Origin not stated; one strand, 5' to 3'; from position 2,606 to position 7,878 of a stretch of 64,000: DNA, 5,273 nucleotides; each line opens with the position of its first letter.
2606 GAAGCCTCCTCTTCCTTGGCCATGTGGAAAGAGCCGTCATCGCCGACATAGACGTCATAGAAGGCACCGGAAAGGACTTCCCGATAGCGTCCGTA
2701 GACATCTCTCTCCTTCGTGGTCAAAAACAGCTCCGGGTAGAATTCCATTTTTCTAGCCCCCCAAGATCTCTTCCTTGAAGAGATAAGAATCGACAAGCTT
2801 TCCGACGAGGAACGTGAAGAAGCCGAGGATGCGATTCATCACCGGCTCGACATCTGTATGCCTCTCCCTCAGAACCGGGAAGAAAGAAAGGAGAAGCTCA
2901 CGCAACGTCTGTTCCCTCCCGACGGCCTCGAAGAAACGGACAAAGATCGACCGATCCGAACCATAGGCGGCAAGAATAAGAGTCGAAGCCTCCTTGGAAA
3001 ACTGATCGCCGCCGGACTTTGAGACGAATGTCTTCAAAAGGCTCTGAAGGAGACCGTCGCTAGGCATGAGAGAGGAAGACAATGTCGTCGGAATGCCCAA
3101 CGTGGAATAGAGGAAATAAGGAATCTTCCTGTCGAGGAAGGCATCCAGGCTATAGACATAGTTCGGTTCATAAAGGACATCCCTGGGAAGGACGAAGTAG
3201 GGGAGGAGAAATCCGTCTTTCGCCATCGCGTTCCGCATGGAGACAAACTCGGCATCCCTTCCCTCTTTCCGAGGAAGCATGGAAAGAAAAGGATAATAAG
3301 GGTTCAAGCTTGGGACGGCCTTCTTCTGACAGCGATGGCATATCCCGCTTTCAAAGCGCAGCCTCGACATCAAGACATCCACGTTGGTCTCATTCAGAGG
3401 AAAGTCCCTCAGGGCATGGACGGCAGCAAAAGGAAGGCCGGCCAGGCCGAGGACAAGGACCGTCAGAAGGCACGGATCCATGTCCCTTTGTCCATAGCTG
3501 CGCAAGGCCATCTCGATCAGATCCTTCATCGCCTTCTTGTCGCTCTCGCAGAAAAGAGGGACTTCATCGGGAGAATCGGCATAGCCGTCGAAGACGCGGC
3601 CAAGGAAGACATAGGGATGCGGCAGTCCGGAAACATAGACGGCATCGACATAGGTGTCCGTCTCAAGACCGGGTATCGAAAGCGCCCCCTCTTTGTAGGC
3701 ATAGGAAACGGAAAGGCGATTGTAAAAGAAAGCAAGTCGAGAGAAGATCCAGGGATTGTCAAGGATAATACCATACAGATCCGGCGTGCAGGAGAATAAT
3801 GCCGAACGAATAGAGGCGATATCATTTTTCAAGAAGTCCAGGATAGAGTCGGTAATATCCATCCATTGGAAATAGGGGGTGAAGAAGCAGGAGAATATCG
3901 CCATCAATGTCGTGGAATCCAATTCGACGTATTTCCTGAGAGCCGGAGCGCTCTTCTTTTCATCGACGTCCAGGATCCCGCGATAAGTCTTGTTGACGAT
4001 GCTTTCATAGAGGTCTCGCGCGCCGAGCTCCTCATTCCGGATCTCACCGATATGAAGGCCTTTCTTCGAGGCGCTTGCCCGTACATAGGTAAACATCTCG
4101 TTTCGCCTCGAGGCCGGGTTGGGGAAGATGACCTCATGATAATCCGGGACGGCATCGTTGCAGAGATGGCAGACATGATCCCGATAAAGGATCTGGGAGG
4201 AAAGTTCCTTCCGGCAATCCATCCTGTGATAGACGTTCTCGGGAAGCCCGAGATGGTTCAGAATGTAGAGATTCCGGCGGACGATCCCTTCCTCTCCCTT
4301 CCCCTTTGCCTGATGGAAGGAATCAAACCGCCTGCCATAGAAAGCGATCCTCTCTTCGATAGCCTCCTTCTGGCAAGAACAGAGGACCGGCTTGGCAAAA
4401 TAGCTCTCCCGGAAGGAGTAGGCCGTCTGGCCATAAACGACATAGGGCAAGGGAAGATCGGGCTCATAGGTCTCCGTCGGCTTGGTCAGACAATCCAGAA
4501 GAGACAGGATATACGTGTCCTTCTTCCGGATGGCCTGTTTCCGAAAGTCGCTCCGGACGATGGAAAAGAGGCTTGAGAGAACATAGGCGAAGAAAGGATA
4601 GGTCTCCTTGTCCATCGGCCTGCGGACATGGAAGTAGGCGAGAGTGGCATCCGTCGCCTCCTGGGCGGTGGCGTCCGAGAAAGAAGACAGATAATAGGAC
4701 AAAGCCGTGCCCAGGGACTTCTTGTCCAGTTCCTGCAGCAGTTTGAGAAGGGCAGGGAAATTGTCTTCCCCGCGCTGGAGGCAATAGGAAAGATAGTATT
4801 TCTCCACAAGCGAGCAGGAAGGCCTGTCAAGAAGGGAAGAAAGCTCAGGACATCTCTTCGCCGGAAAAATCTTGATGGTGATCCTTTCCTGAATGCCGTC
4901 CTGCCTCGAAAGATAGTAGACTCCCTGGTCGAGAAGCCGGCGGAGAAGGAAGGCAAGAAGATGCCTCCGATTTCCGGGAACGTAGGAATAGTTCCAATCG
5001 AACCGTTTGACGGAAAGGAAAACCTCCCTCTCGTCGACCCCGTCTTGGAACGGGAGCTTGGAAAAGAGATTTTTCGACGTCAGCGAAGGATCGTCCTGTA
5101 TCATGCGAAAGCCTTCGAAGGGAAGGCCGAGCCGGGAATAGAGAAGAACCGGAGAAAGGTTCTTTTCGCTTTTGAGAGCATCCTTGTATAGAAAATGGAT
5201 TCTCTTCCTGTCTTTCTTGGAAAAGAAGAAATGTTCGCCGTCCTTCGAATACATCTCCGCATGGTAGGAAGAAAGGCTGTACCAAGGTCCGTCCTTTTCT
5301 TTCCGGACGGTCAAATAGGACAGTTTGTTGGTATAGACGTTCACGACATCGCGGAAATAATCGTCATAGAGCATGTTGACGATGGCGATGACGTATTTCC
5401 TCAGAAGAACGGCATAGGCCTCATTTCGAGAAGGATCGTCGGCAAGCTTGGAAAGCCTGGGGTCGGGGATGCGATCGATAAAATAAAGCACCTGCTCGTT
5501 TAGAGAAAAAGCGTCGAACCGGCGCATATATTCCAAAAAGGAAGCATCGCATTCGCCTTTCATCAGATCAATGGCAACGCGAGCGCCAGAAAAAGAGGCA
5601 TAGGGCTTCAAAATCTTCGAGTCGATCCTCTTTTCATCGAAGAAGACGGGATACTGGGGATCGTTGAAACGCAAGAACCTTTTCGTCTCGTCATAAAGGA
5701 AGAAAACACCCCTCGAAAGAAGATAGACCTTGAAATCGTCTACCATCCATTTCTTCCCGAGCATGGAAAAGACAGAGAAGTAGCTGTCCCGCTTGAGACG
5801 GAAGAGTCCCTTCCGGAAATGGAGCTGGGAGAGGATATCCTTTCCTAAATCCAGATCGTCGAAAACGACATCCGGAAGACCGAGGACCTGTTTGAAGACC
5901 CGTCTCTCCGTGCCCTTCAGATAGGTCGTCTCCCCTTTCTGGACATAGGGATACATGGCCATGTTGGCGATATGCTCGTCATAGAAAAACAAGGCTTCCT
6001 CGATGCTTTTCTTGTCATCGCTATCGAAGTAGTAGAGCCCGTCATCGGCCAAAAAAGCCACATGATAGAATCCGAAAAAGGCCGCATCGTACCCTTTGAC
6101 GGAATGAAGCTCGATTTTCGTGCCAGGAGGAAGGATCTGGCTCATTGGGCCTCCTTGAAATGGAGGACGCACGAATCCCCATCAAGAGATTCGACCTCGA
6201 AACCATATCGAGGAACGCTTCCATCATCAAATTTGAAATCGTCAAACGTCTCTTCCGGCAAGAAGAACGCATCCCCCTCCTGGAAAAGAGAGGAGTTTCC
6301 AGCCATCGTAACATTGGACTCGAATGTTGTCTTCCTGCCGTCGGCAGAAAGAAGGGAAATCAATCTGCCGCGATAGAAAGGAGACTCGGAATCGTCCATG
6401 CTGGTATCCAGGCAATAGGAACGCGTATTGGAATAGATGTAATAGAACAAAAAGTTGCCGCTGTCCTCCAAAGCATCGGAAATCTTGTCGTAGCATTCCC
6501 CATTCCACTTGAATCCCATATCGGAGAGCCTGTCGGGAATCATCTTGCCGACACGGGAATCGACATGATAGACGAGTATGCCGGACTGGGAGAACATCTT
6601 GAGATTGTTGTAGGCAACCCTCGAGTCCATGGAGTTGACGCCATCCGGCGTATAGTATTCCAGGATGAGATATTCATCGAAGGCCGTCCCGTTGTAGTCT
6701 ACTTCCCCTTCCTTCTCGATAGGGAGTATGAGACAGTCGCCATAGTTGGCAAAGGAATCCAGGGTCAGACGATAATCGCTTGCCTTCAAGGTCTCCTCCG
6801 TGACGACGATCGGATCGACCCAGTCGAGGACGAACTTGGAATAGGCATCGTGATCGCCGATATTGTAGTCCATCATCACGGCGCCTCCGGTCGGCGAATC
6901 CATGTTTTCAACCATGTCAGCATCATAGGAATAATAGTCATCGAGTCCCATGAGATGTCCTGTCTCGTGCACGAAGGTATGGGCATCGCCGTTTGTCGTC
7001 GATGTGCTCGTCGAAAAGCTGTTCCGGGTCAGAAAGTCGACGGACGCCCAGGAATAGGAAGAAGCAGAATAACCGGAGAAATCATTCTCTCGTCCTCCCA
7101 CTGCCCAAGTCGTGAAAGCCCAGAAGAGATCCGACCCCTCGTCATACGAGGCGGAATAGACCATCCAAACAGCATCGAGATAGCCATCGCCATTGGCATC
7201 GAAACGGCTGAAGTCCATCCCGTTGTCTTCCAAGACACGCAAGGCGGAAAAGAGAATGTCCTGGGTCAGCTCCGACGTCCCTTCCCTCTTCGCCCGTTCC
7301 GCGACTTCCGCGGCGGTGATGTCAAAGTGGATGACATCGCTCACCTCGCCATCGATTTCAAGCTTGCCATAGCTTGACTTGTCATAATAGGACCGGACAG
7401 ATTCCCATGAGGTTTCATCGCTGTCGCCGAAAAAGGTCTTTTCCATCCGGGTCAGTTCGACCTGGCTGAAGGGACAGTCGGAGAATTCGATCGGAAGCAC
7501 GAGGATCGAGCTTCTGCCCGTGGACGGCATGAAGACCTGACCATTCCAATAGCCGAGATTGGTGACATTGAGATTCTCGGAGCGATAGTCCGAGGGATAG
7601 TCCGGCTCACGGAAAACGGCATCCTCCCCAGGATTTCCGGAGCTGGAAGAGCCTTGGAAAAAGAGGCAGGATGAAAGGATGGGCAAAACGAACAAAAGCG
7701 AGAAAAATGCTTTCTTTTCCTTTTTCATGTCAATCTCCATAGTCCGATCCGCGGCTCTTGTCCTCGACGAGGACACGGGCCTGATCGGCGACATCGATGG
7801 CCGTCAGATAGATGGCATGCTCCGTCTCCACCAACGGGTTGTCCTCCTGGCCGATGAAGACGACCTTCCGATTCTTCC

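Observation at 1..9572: Sirtuin-led, seven-gene translationally coupled operon ending in two giant unknown proteins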

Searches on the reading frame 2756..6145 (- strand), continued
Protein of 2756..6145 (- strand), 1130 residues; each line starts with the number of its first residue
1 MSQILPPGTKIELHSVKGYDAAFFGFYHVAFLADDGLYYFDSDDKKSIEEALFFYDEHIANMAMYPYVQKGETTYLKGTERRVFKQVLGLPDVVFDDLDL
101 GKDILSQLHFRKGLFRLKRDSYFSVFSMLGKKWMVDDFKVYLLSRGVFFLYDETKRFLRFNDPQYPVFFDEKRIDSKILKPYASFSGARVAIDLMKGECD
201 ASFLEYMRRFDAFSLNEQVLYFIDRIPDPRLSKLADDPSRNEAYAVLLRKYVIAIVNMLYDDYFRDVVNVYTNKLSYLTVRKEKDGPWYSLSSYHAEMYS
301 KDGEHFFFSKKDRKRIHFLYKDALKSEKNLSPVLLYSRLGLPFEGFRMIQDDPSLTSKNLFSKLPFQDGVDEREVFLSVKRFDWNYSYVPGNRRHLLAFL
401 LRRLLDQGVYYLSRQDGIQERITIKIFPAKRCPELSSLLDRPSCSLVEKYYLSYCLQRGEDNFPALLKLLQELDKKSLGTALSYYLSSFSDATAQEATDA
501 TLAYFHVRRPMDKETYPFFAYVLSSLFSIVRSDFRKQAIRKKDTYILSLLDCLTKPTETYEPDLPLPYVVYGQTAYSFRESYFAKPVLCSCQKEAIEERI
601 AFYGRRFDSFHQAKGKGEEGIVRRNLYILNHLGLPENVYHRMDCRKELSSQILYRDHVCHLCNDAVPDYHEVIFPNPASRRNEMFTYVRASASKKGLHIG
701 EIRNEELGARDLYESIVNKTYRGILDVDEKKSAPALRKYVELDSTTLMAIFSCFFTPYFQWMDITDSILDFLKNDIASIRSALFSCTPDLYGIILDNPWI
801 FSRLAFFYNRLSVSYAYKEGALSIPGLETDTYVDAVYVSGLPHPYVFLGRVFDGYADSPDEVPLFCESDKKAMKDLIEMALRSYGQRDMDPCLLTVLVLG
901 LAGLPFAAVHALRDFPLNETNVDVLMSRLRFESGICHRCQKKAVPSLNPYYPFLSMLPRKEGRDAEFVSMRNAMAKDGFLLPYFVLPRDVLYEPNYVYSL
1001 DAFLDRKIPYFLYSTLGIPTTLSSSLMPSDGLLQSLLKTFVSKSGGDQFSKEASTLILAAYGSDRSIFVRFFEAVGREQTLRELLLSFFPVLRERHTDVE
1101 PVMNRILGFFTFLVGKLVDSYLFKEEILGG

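Call 86: get_annotated_region(hit=H6, flank=5000)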
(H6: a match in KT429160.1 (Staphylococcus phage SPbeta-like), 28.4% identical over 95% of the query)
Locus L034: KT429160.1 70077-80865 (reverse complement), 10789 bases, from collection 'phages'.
description: Staphylococcus phage SPbeta-like, complete genome.
organism: Staphylococcus phage SPbeta-like (NCBI taxid 1732063)
taxonomy: Viruses; Duplodnaviria; Heunggongvirae; Uroviricota; Caudoviricetes
host: Staphylococcus epidermidis 36-1; source: -; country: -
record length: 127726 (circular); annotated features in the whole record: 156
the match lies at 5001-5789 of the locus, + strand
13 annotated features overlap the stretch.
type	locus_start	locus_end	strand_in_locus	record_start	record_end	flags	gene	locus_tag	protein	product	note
CDS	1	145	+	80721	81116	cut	-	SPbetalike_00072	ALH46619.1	hypothetical protein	-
CDS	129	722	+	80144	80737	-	-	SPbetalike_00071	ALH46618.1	endodeoxyribonuclease RusA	-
CDS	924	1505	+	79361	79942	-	-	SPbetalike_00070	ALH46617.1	Myb-like DNA-binding domain protein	-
CDS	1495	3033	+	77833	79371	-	-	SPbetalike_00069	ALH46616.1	recombinase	-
CDS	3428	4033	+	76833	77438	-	-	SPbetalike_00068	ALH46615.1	gram positive anchor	-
CDS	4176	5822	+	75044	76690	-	-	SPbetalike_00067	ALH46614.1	hypothetical protein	-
CDS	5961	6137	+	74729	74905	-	-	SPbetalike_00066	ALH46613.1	hypothetical protein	-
CDS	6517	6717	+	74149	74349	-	-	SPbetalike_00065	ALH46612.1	hypothetical protein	-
CDS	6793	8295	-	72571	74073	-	-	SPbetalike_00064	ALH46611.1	N-acetylmuramoyl-L-alanine amidase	-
CDS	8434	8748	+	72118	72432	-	-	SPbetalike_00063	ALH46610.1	hypothetical protein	-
CDS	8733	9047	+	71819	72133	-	-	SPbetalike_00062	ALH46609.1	hypothetical protein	-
CDS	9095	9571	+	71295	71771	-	-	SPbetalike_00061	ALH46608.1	integrase core domain protein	-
CDS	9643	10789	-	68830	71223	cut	-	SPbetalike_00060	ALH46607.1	GDSL-like lipase/acylhydrolase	-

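Call 89: search_protein_families(library=padloc, proteins=[P0171, P0244, P0168, P0169, P0173, P0190, P0197, P0207, P0192, P0143], max_evalue=0.01)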
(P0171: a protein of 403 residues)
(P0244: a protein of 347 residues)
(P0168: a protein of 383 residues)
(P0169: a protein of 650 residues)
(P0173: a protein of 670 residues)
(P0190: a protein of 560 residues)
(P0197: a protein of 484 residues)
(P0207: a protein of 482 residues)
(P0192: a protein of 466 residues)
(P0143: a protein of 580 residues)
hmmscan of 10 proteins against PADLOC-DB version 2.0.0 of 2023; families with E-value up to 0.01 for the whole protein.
P0171 (403 aa): 0 families

P0244 (347 aa): 0 families

P0168 (383 aa): 0 families

P0169 (650 aa): 1 family
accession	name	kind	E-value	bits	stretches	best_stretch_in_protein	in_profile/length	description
PDLC03958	SngA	-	4.5e-05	21.2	1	49-348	53-311/528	-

P0173 (670 aa): 0 families

P0190 (560 aa): 0 families

P0197 (484 aa): 0 families

P0207 (482 aa): 0 families

P0192 (466 aa): 0 families

P0143 (580 aa): 0 families

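Call 90: search_protein_families(library=phrogs, proteins=[P0171, P0244, P0168, P0169, P0173, P0190, P0197, P0207, P0192, P0143], max_evalue=0.001)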
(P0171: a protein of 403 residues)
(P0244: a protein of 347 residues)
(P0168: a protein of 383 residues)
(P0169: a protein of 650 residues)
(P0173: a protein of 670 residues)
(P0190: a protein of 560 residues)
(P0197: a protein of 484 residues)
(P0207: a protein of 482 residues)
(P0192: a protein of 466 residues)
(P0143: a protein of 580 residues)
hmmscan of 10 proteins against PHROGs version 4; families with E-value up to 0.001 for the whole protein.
P0171 (403 aa): 7 families
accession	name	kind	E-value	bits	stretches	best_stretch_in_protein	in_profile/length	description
phrog_19778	-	unknown function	7.6e-59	200.6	2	258-385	228-355/362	-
phrog_27771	-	unknown function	5.5e-39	135.3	2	266-385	418-537/549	-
phrog_34504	-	unknown function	4.4e-17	63.2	1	282-384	277-377/386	-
phrog_559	-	DNA, RNA and nucleotide metabolism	5.3e-16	59.5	1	296-376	320-400/607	HNH endonuclease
phrog_9084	-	DNA, RNA and nucleotide metabolism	3.5e-09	38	1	314-376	93-155/187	homing endonuclease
phrog_7140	-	DNA, RNA and nucleotide metabolism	6.2e-07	29.5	1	318-377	160-217/423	intron encoded nuclease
phrog_3339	-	DNA, RNA and nucleotide metabolism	6.9e-06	26.4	1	288-371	258-332/536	homing endonuclease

P0244 (347 aa): 8 families
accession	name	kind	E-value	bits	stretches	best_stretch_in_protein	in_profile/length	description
phrog_19778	-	unknown function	2.1e-67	228.8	2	215-343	228-356/362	-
phrog_27771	-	unknown function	7.1e-40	138.2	2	221-342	416-537/549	-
phrog_559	-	DNA, RNA and nucleotide metabolism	2.3e-20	73.9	1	263-337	333-404/607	HNH endonuclease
phrog_34504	-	unknown function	9.8e-19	68.7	1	237-347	275-383/386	-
phrog_9084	-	DNA, RNA and nucleotide metabolism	4.4e-14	54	1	260-328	84-150/187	homing endonuclease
phrog_3339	-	DNA, RNA and nucleotide metabolism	1.5e-09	38.4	1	268-344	279-349/536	homing endonuclease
phrog_7140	-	DNA, RNA and nucleotide metabolism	2.1e-08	34.3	1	277-336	162-219/423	intron encoded nuclease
phrog_4538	-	unknown function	5.2e-08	33.2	1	272-326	261-313/447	-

P0168 (383 aa): 8 families
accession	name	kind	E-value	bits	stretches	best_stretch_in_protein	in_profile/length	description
phrog_19778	-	unknown function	3e-60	205.2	1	10-381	3-358/362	-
phrog_27771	-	unknown function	1.9e-32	113.7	2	273-379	432-538/549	-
phrog_34504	-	unknown function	1.2e-18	68.4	1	255-378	261-378/386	-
phrog_559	-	DNA, RNA and nucleotide metabolism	2.8e-18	67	1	217-373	250-404/607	HNH endonuclease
phrog_3339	-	DNA, RNA and nucleotide metabolism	2e-11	44.7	1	266-379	243-352/536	homing endonuclease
phrog_9084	-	DNA, RNA and nucleotide metabolism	2.6e-11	44.9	1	306-364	92-150/187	homing endonuclease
phrog_7140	-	DNA, RNA and nucleotide metabolism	1.4e-08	34.9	1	311-382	160-228/423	intron encoded nuclease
phrog_4538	-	unknown function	9e-07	29.1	1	308-362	261-313/447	-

P0169 (650 aa): 6 families
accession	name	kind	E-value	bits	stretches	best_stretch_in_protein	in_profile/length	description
phrog_19778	-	unknown function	2.8e-62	211.9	2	505-647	213-355/362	-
phrog_27771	-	unknown function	7.6e-41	141.4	2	516-648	406-538/549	-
phrog_34504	-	unknown function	1.9e-16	61.1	1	540-645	273-376/386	-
phrog_559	-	DNA, RNA and nucleotide metabolism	2.4e-16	60.7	1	230-649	71-412/607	HNH endonuclease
phrog_9084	-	DNA, RNA and nucleotide metabolism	4.8e-08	34.3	1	563-634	77-151/187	homing endonuclease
phrog_3339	-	DNA, RNA and nucleotide metabolism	2.3e-05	24.6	1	543-650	251-350/536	homing endonuclease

P0173 (670 aa): 1 family
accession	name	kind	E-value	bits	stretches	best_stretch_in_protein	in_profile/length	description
phrog_19778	-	unknown function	1.1e-25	91.5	1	331-493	14-174/362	-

P0190 (560 aa): 1 family
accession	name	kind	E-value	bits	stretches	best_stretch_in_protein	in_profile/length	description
phrog_19778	-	unknown function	4.3e-18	66.5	1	198-460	19-274/362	-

P0197 (484 aa): 0 families

P0207 (482 aa): 1 family
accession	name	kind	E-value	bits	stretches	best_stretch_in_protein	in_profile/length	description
phrog_19778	-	unknown function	5.3e-28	99.1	1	222-465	5-242/362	-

P0192 (466 aa): 0 families

P0143 (580 aa): 1 family
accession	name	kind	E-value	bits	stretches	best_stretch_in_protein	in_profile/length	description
phrog_19778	-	unknown function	8.1e-06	26.1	0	10-134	9-128/362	-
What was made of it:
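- That family's C-terminal domain matches PHROGs annotated as homing or HNH endonucleases (call 90).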

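Call 91: search_protein_families(library=phrogs, alignment_id=A1, max_evalue=1)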
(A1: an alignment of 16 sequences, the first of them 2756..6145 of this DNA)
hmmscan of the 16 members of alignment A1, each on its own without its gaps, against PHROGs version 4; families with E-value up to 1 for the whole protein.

A. member 1, window:2756-6145:- (1130 aa): 0 families

B. families by the number of members that match (of 16 scanned): 11 families
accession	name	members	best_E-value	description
phrog_27771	-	2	0.011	-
phrog_11250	-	1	0.014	-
phrog_27696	-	1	0.023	-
phrog_4888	-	1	0.075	tail assembly chaperone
phrog_26136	-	1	0.087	-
phrog_27756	-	1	0.12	-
phrog_19778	-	1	0.15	-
phrog_15517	-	1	0.24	-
phrog_29247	-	1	0.26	-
phrog_12254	-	1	0.29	internal head protein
phrog_36298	-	1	0.72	-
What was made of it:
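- Single G6 sequences barely hit phrog_19778 in the reverse direction: one member at E = 0.15 (call 91).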

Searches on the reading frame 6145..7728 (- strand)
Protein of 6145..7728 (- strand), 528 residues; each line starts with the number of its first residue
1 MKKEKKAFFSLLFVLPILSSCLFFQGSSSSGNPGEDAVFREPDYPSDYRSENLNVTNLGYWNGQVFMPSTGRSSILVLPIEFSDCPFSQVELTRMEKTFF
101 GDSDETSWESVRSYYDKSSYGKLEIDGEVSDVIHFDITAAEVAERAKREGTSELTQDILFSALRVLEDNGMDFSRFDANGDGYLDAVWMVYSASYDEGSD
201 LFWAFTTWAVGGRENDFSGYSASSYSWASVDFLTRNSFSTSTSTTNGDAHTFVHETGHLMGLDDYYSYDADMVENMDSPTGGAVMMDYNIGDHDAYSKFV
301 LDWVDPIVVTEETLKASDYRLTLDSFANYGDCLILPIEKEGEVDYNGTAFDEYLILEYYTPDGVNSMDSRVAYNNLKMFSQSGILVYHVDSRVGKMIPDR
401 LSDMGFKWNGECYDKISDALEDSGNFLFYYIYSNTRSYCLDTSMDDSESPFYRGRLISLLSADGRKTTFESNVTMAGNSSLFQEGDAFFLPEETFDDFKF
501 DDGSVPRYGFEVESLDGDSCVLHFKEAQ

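Call 6: search_protein_families(library=pfam, proteins=[window:6145-7728:-], max_evalue=1)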
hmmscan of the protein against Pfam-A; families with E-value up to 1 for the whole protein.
window:6145-7728:- (528 aa): 6 families
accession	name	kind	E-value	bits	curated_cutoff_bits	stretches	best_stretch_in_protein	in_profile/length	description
PF05547.17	Peptidase_M6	-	1.1e-06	28.5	22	1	102-267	56-244/294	Immune inhibitor A peptidase M6, catalytic domain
PF13688.12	Reprolysin_5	-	0.0057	17.3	27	1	227-291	131-189/196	Metallo-peptidase family M12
PF13202.12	EF-hand_5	-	0.025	14.5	25.9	1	172-186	3-18/25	EF hand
PF14521.12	Aspzincin_M35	-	0.033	15.1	30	1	232-277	76-125/142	Lysine-specific metallo-endopeptidase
PF13582.12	Reprolysin_3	-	0.04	14.9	22.4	1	196-262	60-120/123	Metallo-peptidase family M12B Reprolysin-like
PF13405.12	EF-hand_6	-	0.14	12.4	25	1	173-186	6-19/30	EF-hand domain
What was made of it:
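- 6142..7728 (-): G5: M6-type (InhA-like) zinc metalloprotease lipoprotein, 528 aa, with lipobox LSSC21, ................, and a DxNxDG calcium-loop-like motif. PF05547, 28.5 bits against a cut-off of 22 (call 6).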

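Call 7: search_protein_families(library=padloc, proteins=[window:6145-7728:-], max_evalue=1)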
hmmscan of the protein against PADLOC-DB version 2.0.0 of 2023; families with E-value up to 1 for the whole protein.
window:6145-7728:- (528 aa): 0 families

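Call 8: search_protein_families(library=ncbifam, proteins=[window:6145-7728:-], max_evalue=1)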
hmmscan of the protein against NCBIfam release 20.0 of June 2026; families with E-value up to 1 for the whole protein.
window:6145-7728:- (528 aa): 1 family
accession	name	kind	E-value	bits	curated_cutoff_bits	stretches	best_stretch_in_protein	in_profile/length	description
TIGR03296.1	M6dom_TIGR03296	domain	1.8e-30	106.8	110.8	1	80-365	4-274/286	M6 family metalloprotease domain-containing protein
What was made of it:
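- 6142..7728 (-): TIGR03296, 106.8 bits against 110.8 (call 8).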

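Call 10: search_protein_families(library=phrogs, proteins=[window:6145-7728:-], max_evalue=1)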
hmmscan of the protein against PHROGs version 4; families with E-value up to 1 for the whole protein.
window:6145-7728:- (528 aa): 1 family
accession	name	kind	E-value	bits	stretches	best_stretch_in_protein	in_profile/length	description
phrog_24372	-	unknown function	0.087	12.7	1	349-380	290-321/364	-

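Call 96: search_solved_structures(query=window:6145-7728:-, max_evalue=1, show_alignments=1)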
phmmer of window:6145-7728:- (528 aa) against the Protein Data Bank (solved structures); distinct sequences matched with E-value up to 1: 0.
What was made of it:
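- Closest known: Peptidase family M6. Different: No solved structure is detectable by sequence (call 96).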
